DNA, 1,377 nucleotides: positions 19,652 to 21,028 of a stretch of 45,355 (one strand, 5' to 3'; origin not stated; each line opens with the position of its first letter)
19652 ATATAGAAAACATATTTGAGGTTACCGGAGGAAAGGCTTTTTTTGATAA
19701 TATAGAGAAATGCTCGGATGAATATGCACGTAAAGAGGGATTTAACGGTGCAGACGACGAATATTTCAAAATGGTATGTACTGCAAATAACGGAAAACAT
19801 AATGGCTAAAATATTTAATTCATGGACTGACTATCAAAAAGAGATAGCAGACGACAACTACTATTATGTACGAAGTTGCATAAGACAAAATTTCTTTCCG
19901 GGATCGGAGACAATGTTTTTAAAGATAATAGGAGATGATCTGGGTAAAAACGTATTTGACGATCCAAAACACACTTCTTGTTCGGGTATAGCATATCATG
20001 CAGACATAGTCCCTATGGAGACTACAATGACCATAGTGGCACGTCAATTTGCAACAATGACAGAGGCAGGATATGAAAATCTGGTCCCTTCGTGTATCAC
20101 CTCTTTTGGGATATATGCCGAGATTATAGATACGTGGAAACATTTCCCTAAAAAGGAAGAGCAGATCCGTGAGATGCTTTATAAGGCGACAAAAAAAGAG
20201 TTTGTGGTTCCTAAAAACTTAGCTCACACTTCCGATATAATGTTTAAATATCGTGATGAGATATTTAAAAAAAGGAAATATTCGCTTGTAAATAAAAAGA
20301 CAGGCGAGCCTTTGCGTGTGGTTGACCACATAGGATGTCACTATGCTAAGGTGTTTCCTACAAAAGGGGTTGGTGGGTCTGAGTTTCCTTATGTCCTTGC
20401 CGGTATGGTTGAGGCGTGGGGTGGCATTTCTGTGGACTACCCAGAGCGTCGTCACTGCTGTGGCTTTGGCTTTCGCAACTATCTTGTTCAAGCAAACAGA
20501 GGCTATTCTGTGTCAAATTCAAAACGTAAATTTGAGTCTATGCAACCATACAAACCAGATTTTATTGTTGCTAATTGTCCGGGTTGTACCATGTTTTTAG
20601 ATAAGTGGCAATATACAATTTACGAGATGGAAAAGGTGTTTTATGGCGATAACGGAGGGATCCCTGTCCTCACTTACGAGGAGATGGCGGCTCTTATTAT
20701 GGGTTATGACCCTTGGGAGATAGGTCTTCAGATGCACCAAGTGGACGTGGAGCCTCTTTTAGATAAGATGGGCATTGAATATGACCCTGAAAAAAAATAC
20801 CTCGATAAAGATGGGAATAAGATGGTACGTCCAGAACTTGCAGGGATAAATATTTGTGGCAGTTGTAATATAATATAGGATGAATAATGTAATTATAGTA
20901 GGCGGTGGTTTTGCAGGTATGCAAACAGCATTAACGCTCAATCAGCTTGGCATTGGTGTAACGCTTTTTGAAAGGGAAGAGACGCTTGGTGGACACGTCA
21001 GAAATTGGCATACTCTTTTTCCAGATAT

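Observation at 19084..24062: Five-gene Hdr-like / DsrMK-like membrane redox operon with no recognisable substrate-carrier or partner genes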

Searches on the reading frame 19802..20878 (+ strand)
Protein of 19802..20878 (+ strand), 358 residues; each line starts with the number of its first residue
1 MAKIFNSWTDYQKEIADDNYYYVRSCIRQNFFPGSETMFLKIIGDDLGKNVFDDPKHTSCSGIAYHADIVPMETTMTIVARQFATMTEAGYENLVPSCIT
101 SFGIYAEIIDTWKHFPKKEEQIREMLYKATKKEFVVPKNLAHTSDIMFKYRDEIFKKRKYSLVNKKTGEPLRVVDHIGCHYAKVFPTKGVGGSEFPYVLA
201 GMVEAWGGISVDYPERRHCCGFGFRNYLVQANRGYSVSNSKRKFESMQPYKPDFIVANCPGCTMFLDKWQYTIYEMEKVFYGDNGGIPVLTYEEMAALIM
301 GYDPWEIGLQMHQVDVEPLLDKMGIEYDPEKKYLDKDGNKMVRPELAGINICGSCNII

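Call 4: search_protein_families(library=pfam, proteins=[window:19802-20878:+], max_evalue=0.01)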
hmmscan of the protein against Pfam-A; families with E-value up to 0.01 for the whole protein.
window:19802-20878:+ (358 aa): 1 family
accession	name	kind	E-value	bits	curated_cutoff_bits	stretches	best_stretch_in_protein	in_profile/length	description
PF02754.22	CCG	-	7.2e-12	45.7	20.6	1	176-267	4-85/85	Cysteine-rich domain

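Call 5: search_protein_families(library=ncbifam, proteins=[window:19802-20878:+], max_evalue=0.01)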
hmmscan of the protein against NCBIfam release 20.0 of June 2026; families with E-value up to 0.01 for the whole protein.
window:19802-20878:+ (358 aa): 4 families
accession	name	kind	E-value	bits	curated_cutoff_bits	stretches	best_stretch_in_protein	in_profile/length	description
NF041780.1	hetero_SS_HdrB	equivalog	3.1e-41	141.7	450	1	17-322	3-304/304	ferredoxin:CoB-CoM heterodisulfide reductase subunit HdrB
TIGR03288.1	CoB_CoM_SS_B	equivalog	8.5e-34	117.1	345.15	1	20-323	2-290/290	CoB--CoM heterodisulfide reductase subunit B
NF042965.1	MFR_anch_SdhE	equivalog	4.7e-10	39.5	500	1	56-316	37-278/282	8-methylmenaquinol:fumarate reductase membrane anchor subunit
NF045670.1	quin_L_LdhH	equivalog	2.1e-09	36.2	800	1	153-271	449-557/706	L-lactate dehydrogenase (quinone) large subunit LdhH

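Call 12: search_solved_structures(query=window:19802-20878:+, max_evalue=0.001, show_alignments=2)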
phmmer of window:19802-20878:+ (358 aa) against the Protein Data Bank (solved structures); distinct sequences matched with E-value up to 0.001: 5.
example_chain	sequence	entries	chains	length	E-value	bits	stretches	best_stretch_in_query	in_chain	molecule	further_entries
9sfi_C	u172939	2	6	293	2.1e-27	99.4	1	20-324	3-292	H(2)/formate:CoB-CoM heterodisulfide,ferredoxin reductase subunit B2 | Heterodisulfide reductase subunit B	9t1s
5odc_B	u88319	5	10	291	1.4e-23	86.8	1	20-322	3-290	Heterodisulfide reductase, subunit B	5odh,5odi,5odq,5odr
8rvu_b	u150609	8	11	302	5.2e-22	81.6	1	22-323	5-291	H(2):CoB-CoM heterodisulfide,ferredoxin reductase subunit B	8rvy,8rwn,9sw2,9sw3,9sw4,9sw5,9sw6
8rvv_B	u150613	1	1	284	3e-20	75.9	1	22-315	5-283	H(2):CoB-CoM heterodisulfide,ferredoxin reductase subunit B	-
7bkb_B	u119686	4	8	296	1.9e-19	73.2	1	20-323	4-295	CoB--CoM heterodisulfide reductase subunit B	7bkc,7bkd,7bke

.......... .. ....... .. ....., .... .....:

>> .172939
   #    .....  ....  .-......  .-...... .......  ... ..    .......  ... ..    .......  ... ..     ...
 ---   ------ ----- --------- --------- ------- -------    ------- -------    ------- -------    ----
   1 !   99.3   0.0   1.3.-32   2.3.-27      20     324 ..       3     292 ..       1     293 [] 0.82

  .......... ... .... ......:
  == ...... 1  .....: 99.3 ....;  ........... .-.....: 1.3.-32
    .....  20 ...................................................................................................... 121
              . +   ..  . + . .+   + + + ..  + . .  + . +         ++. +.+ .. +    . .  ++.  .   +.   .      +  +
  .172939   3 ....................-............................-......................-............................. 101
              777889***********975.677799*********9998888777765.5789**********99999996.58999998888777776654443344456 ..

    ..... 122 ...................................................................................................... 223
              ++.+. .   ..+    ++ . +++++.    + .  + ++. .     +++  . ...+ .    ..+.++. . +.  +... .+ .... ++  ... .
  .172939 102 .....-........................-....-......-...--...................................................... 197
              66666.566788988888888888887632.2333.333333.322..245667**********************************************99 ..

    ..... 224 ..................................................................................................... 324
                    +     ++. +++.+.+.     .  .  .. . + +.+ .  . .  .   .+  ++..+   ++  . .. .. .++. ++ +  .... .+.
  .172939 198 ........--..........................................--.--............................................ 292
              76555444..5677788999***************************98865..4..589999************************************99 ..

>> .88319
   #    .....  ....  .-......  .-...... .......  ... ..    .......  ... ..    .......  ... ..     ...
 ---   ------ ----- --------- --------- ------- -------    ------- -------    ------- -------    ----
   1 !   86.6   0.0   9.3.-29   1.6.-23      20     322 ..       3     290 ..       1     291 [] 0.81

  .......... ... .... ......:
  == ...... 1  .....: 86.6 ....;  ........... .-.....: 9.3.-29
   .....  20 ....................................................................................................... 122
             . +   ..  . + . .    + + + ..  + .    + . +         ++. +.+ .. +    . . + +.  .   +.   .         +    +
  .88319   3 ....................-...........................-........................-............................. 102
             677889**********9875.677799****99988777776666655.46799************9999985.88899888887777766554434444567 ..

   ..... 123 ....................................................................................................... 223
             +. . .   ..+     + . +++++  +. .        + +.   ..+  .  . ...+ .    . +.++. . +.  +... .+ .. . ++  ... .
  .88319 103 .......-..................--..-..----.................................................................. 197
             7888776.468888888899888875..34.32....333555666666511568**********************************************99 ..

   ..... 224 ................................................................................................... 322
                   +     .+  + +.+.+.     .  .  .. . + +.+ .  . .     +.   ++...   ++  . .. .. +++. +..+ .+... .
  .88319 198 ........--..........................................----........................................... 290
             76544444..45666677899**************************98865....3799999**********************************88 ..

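Call 49: search_protein_representatives(protein=window:19802-20878:+)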
Query: 358 residues. Proteins with E-value up to 0.001 (for the whole library): 678; up to 1e-10: 250; up to 1e-30: 58. The best 150 are listed.
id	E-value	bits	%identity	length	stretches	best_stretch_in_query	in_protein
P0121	1.4e-164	563.9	66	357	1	6-345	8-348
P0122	3.7e-131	454.0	66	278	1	8-275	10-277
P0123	6.8e-117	407.1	68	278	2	6-173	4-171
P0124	6.4e-101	354.5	71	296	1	146-351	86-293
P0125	2.9e-94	332.6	68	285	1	7-214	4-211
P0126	2.3e-92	326.4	76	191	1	175-354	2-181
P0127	3.7e-85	302.6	42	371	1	11-326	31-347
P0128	1.1e-83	297.8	67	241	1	7-189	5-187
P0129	3.5e-83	296.2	68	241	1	6-188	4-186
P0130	9.4e-81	288.2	65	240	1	7-189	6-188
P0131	1.2e-79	284.5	76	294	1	195-356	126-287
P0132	1.0e-72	261.7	65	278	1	6-178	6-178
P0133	1.2e-72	261.5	42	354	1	17-333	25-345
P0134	3.6e-68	246.7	71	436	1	6-156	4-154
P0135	4.8e-67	243.1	61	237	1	7-179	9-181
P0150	1.6e-48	182.1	36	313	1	13-323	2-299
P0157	3.7e-46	174.3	37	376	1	6-325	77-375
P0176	1.0e-32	130.1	32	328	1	13-331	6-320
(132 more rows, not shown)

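Call 51: find_encoding_contigs(protein=P0127, flank=10000, max_places=3)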
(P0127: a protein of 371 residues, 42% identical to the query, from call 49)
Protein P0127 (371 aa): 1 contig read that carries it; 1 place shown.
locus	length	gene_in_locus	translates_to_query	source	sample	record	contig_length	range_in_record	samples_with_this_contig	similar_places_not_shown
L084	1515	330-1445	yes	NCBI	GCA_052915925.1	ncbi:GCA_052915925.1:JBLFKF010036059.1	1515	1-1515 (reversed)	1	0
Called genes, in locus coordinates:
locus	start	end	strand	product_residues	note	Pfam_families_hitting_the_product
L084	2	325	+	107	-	?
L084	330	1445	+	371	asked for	PF02754:CCG (faint)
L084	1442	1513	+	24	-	?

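Call 52: find_encoding_contigs(protein=P0133, flank=10000, max_places=3)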
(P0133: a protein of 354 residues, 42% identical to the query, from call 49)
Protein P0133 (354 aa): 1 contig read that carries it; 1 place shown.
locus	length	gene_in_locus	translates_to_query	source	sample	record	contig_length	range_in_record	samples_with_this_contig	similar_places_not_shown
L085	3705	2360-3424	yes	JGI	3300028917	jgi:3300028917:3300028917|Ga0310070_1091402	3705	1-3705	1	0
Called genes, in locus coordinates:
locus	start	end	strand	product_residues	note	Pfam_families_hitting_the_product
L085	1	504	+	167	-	?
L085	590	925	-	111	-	-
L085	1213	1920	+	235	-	PF13183:Fer4_8, PF13187:Fer4_9 (weak), PF13534:Fer4_17 (weak)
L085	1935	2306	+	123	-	PF02579:Nitro_FeMo-Co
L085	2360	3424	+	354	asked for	PF02754:CCG (weak)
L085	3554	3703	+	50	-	?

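Call 53: find_encoding_contigs(protein=P0150, flank=10000, max_places=2)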
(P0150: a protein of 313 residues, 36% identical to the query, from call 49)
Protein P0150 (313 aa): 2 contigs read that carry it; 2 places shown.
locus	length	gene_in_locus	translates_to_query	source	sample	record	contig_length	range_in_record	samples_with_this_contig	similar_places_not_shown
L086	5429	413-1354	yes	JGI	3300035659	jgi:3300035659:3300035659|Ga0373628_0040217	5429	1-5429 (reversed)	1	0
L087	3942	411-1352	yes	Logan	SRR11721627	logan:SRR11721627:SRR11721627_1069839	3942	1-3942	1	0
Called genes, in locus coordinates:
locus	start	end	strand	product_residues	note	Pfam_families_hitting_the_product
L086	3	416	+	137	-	?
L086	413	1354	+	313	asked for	PF02754:CCG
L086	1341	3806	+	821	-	PF00890:FAD_binding_2 (weak), PF01266:DAO, PF01946:Thi4 (weak), PF12831:FAD_oxidored, PF13450:NAD_binding_8, PF12838:Fer4_7, PF13187:Fer4_9, PF02662:FlpD, +9 more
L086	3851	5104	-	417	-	PF00291:PALP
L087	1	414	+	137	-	?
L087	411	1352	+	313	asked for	PF02754:CCG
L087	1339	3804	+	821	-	PF00890:FAD_binding_2 (weak), PF01266:DAO, PF01946:Thi4 (weak), PF12831:FAD_oxidored, PF13450:NAD_binding_8, PF12838:Fer4_7, PF13187:Fer4_9, PF02662:FlpD, +9 more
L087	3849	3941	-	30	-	?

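Call 54: find_encoding_contigs(protein=P0157, flank=10000, max_places=2)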
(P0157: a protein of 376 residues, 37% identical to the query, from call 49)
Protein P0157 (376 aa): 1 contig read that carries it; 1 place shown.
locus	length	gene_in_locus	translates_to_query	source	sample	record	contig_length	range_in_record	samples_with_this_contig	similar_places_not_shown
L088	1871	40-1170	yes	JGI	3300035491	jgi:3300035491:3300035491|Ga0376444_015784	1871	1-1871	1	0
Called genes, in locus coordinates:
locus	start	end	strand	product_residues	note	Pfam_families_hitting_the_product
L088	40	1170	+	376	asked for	PF02754:CCG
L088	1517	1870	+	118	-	?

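Call 55: find_encoding_contigs(protein=P0176, flank=10000, max_places=2)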
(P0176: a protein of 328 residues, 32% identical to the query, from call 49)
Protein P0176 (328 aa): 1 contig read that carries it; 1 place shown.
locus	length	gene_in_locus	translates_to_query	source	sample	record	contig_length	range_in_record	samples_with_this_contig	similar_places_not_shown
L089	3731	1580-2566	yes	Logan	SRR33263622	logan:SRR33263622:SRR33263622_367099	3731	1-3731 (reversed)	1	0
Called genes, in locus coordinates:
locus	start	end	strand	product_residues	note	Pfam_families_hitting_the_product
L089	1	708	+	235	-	?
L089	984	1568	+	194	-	PF17179:Fer4_22 (faint), PF00037:Fer4 (faint), PF13183:Fer4_8, PF13237:Fer4_10 (weak), PF12838:Fer4_7 (weak), PF13187:Fer4_9, PF13484:Fer4_16, PF13534:Fer4_17 (weak)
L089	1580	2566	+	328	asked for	PF02754:CCG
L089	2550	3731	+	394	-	?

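Call 65: find_homologous_proteins(query=P0127, max_evalue=1e-20)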
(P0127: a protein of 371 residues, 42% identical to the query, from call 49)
Query P0127 (371 aa): 1017 proteins with E <= 1e-20 among 8000 candidates; the best 120 are listed.
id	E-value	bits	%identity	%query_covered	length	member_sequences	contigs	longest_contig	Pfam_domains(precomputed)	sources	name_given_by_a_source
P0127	3.3e-256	867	100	100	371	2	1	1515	PF02754.22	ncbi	-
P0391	2.6e-201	687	87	88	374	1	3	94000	PF02754.22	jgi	-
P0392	1.4e-200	684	82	95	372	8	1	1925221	PF02754.22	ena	-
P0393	1.0e-198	678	81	95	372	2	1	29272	PF02754.22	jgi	jgi:heterodisulfide reductase subunit B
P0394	1.8e-197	674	81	94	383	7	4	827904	PF02754.22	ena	-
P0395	2.2e-197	674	80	95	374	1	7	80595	PF02754.22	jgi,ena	jgi:heterodisulfide reductase subunit B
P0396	3.9e-197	673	81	94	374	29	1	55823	PF02754.22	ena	-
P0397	1.7e-195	667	80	93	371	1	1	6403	PF02754.22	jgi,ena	-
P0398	1.2e-194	665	79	94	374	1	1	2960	PF02754.22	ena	-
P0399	1.4e-193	661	78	94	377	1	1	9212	PF02754.22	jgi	jgi:heterodisulfide reductase subunit B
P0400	1.7e-193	661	77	97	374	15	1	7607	PF02754.22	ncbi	-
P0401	1.8e-193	661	77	97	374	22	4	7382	PF02754.22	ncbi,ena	-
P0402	6.5e-193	659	78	94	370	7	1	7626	PF02754.22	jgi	-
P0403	7.6e-193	659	81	89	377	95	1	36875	PF02754.22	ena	-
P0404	1.1e-192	658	78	94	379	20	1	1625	PF02754.22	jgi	-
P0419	7.2e-179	613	74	91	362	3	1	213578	PF02754.22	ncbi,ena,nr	ncbi:MAG TPA: heterodisulfide reductase-related iron-sulfur binding cluster [Acidimicrobiales bacter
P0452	5.7e-143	494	63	87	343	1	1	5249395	PF02754.22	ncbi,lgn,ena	-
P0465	5.9e-141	488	63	85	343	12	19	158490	PF02754.22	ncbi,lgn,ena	ncbi:MAG: heterodisulfide reductase-related iron-sulfur binding cluster [Terriglobales bacterium]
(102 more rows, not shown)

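Call 66: find_encoding_contigs(protein=P0419, flank=10000, max_places=1)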
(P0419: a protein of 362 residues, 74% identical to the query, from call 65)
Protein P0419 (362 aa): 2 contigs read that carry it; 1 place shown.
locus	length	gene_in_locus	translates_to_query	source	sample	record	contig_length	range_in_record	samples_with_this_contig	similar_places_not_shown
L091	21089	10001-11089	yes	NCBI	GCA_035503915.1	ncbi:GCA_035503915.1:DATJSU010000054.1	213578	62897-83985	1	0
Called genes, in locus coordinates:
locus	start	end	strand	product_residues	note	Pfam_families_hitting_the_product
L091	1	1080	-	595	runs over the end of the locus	-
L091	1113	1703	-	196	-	PF00881:Nitroreductase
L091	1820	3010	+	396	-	PF00581:Rhodanese, PF00899:ThiF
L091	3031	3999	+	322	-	PF19368:WHD_AraR, PF21906:WHD_NrtR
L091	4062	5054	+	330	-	PF02445:NadA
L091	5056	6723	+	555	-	PF00890:FAD_binding_2, PF01266:DAO, PF07992:Pyr_redox_2 (faint), PF02910:Succ_DH_flav_C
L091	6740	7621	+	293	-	PF02749:QRPTase_N, PF01729:QRPTase_C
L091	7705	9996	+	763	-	PF12838:Fer4_7 (weak), PF13183:Fer4_8, PF13534:Fer4_17 (weak), PF13183:Fer4_8, PF13187:Fer4_9 (weak), PF13237:Fer4_10 (weak), PF13484:Fer4_16 (weak), PF13534:Fer4_17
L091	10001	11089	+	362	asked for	PF02754:CCG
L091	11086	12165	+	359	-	PF07992:Pyr_redox_2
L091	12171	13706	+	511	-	PF13187:Fer4_9 (faint), PF13237:Fer4_10 (faint), PF13247:Fer4_11, PF12838:Fer4_7 (weak), PF12797:Fer4_2 (weak), PF00037:Fer4, PF12837:Fer4_6 (weak), PF03916:NrfD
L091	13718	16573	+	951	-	PF04879:Molybdop_Fe4S4, PF00384:Molybdopterin, PF01568:Molydop_binding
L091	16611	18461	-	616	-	-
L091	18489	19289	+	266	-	PF03099:BPL_LplA_LipB, PF02237:BPL_C (weak)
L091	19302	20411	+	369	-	PF00483:NTP_transferase, PF12804:NTP_transf_3, PF25087:GMPPB_C (faint)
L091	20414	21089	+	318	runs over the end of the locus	PF01073:3Beta_HSD, PF01370:Epimerase, PF02719:Polysacc_synt_2, PF04321:RmlD_sub_bind, PF07993:NAD_binding_4 (faint), PF13460:NAD_binding_10 (weak), PF16363:GDP_Man_Dehyd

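Call 67: find_encoding_contigs(protein=P0465, flank=10000, max_places=1)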
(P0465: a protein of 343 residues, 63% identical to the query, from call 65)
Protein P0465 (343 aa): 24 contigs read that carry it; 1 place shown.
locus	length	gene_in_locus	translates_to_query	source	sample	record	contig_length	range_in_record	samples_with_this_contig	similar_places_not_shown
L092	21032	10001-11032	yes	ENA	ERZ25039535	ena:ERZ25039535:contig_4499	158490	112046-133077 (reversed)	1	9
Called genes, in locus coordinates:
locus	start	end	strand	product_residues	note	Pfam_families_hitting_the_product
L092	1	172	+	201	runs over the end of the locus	-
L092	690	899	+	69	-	PF04255:DUF433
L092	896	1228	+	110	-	PF18478:PIN_10 (faint), PF18480:DUF5615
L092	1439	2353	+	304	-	PF25023:TEN_YD-shell (weak)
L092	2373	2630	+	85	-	-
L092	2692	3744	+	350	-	PF13936:HTH_38 (faint), PF13384:HTH_23, PF13412:HTH_24 (faint), PF13518:HTH_28, PF13551:HTH_29, PF18024:HTH_50 (faint), PF13565:HTH_32, PF13358:DDE_3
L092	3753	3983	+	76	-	-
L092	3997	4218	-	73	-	-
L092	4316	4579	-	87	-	-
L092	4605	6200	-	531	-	PF05593:RHS_repeat (faint), PF25023:TEN_YD-shell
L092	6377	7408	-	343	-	PF13276:HTH_21 (faint), PF13683:rve_3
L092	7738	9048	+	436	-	PF13183:Fer4_8, PF13187:Fer4_9 (weak), PF13534:Fer4_17 (weak)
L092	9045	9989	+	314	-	PF13183:Fer4_8, PF13187:Fer4_9 (weak), PF13534:Fer4_17 (weak)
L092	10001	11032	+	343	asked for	PF02754:CCG (weak)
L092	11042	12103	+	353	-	PF07992:Pyr_redox_2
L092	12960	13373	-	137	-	PF13683:rve_3 (weak)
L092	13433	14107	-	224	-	PF00665:rve (faint), PF13011:LZ_Tnp_IS481 (weak), PF13384:HTH_23 (weak), PF13518:HTH_28, PF13551:HTH_29 (faint), PF13565:HTH_32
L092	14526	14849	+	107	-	PF12399:BCA_ABC_TP_C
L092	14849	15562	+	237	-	PF00005:ABC_tran, PF02463:SMC_N (faint)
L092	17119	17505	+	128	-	-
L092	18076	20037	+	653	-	PF13183:Fer4_8, PF13187:Fer4_9, PF13237:Fer4_10, PF02754:CCG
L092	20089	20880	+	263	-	PF01012:ETF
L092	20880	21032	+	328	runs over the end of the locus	PF01012:ETF, PF00766:ETF_alpha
